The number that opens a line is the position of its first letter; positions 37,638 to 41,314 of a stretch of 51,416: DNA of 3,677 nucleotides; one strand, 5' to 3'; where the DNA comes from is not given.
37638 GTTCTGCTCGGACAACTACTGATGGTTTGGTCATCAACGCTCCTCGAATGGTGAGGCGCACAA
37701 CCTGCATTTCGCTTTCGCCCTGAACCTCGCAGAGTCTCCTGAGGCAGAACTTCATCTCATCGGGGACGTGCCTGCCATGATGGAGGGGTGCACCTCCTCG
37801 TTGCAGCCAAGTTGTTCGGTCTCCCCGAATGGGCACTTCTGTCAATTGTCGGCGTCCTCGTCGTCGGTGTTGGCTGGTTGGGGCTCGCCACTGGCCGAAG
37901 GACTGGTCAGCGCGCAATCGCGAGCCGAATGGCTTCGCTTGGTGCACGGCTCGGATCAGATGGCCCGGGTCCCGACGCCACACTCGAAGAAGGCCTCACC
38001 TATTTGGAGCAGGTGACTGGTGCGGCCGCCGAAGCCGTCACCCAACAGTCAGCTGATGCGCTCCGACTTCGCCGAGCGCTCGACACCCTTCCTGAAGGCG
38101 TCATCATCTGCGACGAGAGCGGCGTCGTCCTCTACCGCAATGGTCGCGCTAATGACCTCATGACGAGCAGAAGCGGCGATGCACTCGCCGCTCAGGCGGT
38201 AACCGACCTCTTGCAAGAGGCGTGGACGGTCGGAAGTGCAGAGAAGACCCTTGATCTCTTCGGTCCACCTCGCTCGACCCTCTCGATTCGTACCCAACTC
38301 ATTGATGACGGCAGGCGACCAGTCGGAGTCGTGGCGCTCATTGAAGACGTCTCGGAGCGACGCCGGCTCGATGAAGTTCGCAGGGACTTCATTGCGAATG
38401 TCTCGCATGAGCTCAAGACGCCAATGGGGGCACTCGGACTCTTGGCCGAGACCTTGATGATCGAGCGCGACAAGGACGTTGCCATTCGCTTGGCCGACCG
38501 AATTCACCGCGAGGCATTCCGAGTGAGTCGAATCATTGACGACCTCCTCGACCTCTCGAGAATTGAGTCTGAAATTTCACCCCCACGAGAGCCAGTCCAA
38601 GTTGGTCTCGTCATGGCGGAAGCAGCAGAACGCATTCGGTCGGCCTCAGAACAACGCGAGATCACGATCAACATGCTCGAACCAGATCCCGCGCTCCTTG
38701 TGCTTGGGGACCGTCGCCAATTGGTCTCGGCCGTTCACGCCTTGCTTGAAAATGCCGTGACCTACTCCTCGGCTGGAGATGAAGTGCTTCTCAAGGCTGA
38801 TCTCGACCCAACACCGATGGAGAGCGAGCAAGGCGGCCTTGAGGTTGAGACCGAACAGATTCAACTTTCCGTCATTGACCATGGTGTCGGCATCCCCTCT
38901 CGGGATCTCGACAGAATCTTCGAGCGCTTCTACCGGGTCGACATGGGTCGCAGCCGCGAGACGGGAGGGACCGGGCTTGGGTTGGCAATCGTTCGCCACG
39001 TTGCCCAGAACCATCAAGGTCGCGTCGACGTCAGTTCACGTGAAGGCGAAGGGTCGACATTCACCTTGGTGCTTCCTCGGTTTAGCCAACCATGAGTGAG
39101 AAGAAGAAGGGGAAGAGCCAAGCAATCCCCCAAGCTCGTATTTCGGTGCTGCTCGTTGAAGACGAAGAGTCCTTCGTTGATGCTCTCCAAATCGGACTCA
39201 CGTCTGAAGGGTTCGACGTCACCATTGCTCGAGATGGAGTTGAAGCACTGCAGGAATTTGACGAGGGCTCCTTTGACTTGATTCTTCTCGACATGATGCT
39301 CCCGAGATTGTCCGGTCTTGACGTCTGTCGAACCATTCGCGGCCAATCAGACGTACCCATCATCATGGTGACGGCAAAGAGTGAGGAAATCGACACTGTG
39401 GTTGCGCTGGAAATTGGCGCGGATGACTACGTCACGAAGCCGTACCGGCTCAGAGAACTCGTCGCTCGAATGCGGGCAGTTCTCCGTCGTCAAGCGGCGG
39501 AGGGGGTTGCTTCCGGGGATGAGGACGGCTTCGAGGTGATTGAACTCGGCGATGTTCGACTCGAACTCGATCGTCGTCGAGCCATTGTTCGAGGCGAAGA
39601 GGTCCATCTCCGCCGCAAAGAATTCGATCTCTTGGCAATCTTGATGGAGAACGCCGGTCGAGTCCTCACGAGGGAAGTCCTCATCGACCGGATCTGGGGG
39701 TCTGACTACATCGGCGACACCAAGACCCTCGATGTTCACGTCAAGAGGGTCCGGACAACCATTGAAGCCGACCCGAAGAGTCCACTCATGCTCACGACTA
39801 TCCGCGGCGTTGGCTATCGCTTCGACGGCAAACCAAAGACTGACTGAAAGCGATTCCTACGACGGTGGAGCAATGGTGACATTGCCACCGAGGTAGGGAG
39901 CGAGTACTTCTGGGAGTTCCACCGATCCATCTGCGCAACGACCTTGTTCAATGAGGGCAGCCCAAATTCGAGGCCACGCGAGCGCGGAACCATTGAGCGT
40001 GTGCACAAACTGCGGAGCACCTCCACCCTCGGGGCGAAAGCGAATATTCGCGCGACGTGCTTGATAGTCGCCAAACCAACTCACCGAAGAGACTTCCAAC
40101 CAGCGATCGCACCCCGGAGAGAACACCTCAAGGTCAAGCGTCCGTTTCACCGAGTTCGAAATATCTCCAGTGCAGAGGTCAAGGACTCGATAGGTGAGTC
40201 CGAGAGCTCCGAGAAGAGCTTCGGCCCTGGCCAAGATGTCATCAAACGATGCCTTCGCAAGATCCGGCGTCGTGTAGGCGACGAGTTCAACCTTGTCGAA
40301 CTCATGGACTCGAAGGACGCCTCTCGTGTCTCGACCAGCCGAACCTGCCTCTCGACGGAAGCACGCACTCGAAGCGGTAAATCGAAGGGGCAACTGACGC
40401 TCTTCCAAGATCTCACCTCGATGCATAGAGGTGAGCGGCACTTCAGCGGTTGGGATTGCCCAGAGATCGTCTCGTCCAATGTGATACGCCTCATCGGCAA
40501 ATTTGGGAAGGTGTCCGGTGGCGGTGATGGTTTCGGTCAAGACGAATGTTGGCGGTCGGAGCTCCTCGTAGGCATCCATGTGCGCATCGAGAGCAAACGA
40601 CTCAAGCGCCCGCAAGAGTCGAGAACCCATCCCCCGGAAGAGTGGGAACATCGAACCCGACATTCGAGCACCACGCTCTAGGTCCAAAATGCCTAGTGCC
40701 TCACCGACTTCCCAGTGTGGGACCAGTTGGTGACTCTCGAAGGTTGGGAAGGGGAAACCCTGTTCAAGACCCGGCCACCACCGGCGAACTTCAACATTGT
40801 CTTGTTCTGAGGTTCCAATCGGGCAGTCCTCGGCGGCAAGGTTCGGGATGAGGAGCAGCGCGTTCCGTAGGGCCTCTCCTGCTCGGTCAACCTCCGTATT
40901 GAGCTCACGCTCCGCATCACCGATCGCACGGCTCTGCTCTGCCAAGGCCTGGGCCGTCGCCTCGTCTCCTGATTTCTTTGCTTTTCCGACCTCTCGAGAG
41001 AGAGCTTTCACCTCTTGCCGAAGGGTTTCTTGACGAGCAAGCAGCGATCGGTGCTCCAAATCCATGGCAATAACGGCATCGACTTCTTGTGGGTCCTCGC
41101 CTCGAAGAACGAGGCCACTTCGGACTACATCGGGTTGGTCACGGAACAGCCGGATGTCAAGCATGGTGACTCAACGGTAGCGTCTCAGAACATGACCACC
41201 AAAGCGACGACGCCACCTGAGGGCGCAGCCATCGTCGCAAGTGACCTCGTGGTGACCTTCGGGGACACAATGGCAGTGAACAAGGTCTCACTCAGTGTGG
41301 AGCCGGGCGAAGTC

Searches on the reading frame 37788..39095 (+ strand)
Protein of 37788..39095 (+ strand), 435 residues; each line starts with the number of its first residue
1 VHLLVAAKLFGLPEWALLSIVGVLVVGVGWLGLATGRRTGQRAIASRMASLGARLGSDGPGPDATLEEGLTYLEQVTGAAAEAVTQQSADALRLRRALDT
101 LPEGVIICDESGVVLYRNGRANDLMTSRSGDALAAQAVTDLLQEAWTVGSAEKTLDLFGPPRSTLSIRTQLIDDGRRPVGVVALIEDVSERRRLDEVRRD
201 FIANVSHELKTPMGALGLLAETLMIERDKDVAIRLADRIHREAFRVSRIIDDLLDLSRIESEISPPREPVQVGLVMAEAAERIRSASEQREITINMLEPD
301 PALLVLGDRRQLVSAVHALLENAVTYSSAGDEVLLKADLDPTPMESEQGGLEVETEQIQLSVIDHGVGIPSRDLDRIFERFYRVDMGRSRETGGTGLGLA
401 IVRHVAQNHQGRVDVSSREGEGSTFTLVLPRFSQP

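Call 63: search_protein_families(library=pfam, proteins=[window:37788-39095:+], max_evalue=0.00001)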
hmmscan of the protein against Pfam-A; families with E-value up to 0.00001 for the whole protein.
window:37788-39095:+ (435 aa): 2 families
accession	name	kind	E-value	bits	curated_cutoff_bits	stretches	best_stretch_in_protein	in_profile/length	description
PF02518.31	HATPase_c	-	5.9e-26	91.5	26.4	1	307-431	1-109/111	Histidine kinase-, DNA gyrase B-, and HSP90-like ATPase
PF00512.31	HisKA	-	8.8e-16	58.1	26.9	1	198-262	2-66/66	His Kinase A (phospho-acceptor) domain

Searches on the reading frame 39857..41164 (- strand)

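Call 63: search_protein_families(library=pfam, proteins=[window:39857-41164:-], max_evalue=0.00001)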
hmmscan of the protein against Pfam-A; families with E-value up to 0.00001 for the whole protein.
window:39857-41164:- (435 aa): 2 families
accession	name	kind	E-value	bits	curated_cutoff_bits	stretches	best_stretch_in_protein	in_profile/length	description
PF00587.30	tRNA-synt_2b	-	3.9e-31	108.9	29.3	1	232-407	9-178/179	tRNA synthetase class II core domain (G, H, P, S and T)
PF02403.27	Seryl_tRNA_N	-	1.3e-21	77.3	28.2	1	1-109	1-107/108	Seryl-tRNA synthetase N-terminal domain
